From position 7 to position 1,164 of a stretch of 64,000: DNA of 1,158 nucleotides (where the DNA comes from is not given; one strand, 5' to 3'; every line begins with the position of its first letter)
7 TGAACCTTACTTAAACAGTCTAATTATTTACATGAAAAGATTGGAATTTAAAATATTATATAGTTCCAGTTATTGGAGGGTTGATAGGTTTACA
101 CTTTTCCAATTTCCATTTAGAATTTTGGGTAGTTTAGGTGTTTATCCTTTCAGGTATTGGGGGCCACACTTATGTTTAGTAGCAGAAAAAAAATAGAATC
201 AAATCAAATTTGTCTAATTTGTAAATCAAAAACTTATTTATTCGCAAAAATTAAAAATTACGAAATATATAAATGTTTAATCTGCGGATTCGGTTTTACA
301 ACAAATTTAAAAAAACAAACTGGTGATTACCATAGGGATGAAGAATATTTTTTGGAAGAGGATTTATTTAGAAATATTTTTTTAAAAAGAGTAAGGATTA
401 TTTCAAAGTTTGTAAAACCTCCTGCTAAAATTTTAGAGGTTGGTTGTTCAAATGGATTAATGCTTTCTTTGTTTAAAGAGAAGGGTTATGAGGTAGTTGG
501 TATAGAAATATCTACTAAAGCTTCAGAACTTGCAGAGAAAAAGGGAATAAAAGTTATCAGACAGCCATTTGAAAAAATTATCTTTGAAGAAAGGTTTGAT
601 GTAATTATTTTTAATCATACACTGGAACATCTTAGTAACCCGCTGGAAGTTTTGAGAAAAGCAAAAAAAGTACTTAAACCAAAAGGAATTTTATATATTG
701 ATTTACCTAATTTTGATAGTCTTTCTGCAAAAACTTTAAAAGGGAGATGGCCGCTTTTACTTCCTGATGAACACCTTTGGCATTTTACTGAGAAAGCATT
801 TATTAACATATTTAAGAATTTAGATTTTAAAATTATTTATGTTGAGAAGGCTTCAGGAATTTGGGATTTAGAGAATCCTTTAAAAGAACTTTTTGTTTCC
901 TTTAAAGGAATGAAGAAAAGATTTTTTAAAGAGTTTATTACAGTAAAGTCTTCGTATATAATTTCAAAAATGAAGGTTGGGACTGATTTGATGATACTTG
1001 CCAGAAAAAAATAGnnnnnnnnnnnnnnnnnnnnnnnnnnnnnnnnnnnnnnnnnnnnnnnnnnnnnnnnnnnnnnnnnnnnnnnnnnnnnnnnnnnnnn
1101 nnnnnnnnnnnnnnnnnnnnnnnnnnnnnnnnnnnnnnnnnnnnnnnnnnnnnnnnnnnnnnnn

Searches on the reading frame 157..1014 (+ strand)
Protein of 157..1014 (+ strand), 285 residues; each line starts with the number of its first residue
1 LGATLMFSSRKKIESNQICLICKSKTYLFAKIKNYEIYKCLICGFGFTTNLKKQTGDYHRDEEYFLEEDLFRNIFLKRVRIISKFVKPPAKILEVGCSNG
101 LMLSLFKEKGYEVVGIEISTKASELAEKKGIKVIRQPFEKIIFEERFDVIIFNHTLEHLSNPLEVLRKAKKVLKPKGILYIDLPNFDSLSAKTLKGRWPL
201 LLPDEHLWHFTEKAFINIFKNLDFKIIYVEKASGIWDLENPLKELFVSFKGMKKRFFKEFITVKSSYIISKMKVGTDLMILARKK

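Call 70: find_encoding_contigs(protein=window:157-1014:+, flank=10000, max_places=3)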
Protein window:157-1014:+ (285 aa): no gene with exactly this product is on record in the collection.
